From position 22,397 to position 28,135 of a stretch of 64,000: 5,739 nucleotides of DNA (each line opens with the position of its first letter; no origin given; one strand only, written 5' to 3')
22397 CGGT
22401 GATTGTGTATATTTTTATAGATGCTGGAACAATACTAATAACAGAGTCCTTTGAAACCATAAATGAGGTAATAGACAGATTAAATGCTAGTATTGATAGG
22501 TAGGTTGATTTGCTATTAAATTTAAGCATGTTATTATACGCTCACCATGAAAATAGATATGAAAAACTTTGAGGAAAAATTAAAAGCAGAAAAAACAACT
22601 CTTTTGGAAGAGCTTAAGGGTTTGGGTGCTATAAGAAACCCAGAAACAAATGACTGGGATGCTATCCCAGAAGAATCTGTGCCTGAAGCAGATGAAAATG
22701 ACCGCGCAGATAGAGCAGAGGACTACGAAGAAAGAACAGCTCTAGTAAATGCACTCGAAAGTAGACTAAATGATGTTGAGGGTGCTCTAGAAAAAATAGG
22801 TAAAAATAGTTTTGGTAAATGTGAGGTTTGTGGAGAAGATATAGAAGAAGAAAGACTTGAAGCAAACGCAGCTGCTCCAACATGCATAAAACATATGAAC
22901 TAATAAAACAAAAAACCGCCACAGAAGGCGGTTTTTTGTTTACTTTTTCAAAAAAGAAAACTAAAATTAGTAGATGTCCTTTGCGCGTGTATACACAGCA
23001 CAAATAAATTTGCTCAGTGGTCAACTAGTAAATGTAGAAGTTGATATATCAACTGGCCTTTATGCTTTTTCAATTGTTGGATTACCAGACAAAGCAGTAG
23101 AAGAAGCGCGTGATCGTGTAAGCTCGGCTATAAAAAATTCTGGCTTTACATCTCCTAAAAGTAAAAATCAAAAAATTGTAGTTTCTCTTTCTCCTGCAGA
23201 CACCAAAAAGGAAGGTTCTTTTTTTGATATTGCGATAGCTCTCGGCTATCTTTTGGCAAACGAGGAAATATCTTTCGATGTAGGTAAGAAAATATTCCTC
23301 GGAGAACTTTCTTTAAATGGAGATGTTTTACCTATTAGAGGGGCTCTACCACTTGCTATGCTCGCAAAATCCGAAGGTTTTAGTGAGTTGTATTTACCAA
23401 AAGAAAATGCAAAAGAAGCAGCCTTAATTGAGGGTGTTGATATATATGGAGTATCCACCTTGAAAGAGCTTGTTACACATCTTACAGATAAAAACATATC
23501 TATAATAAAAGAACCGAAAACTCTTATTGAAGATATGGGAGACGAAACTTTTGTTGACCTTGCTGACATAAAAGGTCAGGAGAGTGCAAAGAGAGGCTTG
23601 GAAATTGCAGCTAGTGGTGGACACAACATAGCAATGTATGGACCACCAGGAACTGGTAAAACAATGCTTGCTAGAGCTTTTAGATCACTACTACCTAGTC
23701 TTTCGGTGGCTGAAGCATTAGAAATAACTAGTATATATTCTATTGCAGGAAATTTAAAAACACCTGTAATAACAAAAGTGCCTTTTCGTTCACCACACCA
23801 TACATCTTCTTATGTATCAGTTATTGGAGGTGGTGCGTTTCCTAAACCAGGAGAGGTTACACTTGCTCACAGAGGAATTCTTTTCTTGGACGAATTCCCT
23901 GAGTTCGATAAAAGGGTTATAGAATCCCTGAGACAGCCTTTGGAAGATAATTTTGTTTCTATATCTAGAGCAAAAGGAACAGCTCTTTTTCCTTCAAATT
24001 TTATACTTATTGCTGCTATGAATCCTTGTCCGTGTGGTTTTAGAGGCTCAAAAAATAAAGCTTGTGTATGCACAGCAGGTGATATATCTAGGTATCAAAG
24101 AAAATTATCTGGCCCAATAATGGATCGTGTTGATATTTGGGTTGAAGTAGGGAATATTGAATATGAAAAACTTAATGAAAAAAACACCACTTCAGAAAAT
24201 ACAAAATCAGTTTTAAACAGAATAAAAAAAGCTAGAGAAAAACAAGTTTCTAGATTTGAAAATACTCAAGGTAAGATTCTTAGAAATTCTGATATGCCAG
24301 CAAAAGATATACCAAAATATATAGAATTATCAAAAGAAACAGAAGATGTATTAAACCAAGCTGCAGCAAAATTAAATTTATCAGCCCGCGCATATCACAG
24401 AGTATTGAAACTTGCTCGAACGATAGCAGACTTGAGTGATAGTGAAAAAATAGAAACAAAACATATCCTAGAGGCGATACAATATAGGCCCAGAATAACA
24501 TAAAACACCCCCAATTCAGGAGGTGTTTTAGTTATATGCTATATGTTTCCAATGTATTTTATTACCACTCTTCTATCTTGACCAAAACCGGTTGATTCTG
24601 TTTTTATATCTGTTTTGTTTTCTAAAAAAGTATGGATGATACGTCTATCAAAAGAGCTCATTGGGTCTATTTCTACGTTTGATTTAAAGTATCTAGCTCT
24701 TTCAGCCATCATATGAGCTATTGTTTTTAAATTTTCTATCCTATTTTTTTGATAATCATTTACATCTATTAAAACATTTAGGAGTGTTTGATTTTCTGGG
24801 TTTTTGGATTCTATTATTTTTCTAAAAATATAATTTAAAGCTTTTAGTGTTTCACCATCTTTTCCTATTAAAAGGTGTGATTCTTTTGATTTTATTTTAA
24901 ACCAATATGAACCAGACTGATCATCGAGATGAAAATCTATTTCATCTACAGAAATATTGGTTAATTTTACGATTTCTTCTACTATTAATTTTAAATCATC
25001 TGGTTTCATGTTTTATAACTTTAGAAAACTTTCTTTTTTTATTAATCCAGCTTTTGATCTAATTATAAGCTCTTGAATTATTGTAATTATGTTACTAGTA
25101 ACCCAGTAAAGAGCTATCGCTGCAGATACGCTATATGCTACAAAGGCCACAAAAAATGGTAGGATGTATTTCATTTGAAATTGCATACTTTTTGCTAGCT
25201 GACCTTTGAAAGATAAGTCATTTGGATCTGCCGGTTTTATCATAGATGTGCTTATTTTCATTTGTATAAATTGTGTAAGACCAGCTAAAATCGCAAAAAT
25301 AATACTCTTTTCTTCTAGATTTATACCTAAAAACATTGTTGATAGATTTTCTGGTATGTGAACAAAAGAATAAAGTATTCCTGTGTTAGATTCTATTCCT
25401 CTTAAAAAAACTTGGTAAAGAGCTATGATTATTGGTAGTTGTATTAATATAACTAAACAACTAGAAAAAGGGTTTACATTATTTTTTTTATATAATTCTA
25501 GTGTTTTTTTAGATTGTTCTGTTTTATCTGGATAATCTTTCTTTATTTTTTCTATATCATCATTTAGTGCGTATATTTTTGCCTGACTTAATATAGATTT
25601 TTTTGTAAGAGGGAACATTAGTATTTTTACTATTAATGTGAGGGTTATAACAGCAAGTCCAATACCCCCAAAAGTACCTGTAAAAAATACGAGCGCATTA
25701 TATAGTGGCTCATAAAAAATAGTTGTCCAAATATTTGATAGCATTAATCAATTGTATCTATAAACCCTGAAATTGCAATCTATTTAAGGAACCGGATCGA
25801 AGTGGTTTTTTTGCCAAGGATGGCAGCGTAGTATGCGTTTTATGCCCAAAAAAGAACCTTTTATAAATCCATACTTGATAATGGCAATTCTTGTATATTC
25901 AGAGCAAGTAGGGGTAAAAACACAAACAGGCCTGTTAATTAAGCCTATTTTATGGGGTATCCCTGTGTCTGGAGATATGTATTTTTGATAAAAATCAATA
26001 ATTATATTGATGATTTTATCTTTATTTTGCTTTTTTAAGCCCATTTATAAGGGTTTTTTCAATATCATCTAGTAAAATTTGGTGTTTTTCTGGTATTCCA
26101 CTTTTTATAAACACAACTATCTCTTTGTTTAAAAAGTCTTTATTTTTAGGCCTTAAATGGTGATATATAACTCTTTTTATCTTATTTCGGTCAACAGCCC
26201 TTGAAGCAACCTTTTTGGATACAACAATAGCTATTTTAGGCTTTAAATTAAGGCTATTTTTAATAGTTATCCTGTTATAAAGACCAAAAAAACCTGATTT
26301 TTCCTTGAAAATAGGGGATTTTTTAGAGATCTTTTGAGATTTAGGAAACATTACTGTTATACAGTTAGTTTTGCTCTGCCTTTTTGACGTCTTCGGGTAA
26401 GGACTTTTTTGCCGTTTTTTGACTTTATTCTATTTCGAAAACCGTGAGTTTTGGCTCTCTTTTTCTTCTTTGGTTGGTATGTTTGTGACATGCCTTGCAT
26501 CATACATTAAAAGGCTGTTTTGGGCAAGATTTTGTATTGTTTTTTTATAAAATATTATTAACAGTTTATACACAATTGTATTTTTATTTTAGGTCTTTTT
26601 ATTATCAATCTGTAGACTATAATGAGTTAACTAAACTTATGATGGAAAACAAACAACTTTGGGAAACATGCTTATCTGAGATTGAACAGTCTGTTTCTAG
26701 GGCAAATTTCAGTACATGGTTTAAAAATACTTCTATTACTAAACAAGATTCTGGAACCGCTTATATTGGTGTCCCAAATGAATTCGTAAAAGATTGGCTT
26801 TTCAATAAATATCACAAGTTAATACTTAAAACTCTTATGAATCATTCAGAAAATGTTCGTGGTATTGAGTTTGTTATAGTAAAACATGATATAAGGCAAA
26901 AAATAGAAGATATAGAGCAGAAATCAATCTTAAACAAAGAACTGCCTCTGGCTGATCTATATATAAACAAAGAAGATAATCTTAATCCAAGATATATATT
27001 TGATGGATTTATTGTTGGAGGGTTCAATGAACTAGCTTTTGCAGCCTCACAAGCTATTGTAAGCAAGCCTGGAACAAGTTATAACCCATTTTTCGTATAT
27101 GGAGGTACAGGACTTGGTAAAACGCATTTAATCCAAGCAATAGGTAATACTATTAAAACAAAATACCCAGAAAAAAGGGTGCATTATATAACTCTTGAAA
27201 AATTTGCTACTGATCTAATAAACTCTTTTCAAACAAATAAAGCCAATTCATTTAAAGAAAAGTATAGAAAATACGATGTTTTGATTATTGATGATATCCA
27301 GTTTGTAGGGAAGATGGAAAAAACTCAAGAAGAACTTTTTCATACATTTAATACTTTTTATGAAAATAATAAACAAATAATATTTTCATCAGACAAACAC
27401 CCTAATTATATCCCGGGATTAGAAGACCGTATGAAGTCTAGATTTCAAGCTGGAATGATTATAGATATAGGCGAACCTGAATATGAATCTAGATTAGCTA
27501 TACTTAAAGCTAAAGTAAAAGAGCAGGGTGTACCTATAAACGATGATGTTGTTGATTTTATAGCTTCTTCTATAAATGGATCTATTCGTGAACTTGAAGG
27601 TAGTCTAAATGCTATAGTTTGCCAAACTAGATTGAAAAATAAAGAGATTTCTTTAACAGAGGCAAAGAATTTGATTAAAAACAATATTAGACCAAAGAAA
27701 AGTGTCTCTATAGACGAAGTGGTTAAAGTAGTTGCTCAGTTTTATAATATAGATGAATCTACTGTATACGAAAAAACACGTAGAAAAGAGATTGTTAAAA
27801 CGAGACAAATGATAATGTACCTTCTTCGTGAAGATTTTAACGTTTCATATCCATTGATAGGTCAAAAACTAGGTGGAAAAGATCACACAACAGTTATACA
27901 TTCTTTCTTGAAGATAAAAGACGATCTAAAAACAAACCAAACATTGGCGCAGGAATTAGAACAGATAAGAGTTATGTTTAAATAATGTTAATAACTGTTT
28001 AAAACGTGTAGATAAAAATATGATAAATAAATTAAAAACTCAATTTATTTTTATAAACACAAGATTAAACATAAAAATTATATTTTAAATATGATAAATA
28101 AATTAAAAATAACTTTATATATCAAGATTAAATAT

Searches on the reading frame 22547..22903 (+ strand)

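Call 38: search_protein_families(library=pfam, proteins=[window:22547-22903:+])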
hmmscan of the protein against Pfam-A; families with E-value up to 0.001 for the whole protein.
window:22547-22903:+ (118 aa): 1 family
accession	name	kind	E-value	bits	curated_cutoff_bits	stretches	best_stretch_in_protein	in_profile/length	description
PF01258.23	zf-dskA_traR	-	3.2e-09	37.1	24.9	1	88-114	2-28/36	Prokaryotic dksA/traR C4-type zinc finger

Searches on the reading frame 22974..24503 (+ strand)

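Call 38: search_protein_families(library=pfam, proteins=[window:22974-24503:+])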
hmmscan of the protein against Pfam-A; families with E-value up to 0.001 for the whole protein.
window:22974-24503:+ (509 aa): 9 families
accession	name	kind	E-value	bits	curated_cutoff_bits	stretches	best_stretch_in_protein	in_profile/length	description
PF01078.27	Mg_chelatase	-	1.6e-87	292.7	20.3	1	195-399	1-206/207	Magnesium chelatase, subunit ChlI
PF13541.12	ChlI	-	2.4e-38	131.2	27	1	21-145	1-121/121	Subunit ChlI of Mg-chelatase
PF13335.12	Mg_chelatase_C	-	2.4e-29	102.2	26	1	408-505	2-94/94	Magnesium chelatase, subunit ChlI C-terminal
PF07728.20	AAA_5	-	1.8e-10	41.4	22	1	220-356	3-126/139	AAA domain (dynein-related subfamily)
PF00493.29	MCM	-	1.8e-08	34.2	23.3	1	211-361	52-183/224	MCM P-loop domain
PF05362.19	Lon_C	-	2.6e-06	27.6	21.1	1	16-150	40-177/205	Lon protease (S16) C-terminal proteolytic domain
PF00004.35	AAA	-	0.00015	22.7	21.2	1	220-239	2-21/131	ATPase family associated with various cellular activities (AAA)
PF00158.32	Sigma54_activat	-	0.00022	21.4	20.2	0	290-349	84-141/168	Sigma-54 interaction domain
PF05496.18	RuvB_N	-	0.00027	21.2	27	0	198-235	8-52/159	Holliday junction DNA helicase RuvB P-loop domain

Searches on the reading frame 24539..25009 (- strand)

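Call 38: search_protein_families(library=pfam, proteins=[window:24539-25009:-])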
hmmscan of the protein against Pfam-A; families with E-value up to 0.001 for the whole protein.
window:24539-25009:- (156 aa): 2 families
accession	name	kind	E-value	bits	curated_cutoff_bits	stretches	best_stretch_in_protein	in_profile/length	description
PF01424.28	R3H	-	9e-14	51.7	26.8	1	92-151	1-59/60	R3H domain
PF13083.13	KH_KhpA-B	-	4e-06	27.1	32.1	1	7-68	5-64/73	KhpA/KhpB, KH domain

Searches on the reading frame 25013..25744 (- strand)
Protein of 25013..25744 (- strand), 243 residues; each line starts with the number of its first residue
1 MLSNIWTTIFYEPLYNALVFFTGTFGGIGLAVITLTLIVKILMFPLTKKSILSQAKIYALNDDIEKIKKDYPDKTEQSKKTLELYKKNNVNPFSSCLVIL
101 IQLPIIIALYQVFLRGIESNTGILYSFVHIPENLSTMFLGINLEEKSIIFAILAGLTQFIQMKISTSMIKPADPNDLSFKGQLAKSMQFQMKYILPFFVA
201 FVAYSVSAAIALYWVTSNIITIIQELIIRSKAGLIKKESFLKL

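Call 38: search_protein_families(library=pfam, proteins=[window:25013-25744:-])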
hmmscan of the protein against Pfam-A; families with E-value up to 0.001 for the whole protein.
window:25013-25744:- (243 aa): 1 family
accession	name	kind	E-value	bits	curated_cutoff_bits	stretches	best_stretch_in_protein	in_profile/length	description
PF02096.25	60KD_IMP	-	8.2e-45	153.1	35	1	29-229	2-162/163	60Kd inner membrane protein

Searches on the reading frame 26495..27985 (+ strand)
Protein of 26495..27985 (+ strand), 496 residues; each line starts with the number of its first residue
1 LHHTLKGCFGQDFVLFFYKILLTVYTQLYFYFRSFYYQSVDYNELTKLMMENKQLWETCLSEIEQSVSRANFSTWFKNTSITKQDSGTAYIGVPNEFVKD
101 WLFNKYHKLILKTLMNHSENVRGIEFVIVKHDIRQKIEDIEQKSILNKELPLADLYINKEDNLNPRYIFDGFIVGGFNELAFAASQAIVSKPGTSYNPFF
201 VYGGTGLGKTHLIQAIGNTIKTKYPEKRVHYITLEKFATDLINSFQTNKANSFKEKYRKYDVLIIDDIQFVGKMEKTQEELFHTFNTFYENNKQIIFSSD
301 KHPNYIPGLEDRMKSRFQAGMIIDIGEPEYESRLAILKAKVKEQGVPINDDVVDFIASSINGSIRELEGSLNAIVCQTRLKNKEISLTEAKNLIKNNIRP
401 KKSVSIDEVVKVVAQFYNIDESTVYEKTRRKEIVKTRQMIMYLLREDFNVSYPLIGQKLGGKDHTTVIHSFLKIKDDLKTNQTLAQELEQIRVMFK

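Call 38: search_protein_families(library=pfam, proteins=[window:26495-27985:+])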
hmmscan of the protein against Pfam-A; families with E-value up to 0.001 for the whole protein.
window:26495-27985:+ (496 aa): 10 families
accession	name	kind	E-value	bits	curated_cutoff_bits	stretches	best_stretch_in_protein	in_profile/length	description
PF00308.24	Bac_DnaA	-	7.1e-66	221.8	23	1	163-324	1-162/162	Bacterial DnaA ATPAse domain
PF08299.17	Bac_DnaA_C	-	2.5e-22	79.1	31.5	1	406-474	1-69/69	Bacterial dnaA protein helix-turn-helix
PF11638.13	DnaA_N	-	1.8e-16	60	24.6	1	54-114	2-63/65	DnaA N-terminal domain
PF01695.23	IstB_IS21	-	9.1e-09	35.6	24.1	1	201-299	97-193/238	IstB-like ATP binding protein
PF13173.12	AAA_14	-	5.2e-07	30.2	27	1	198-285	4-88/129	AAA domain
PF00004.35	AAA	-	1.1e-06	29.6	21.2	1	201-318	3-128/131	ATPase family associated with various cellular activities (AAA)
PF03266.21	NTPase_1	-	0.00023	21.5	23.9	0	242-300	78-133/168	NTPase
PF13401.12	AAA_22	-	0.00025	21.8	27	0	199-287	8-110/130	AAA domain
PF13245.12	AAA_19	-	0.00063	20.4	25.1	0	195-281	10-72/134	AAA domain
PF01637.24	ATPase_2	-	0.00071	19.9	33.2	0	195-296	19-113/225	ATPase domain predominantly from Archaea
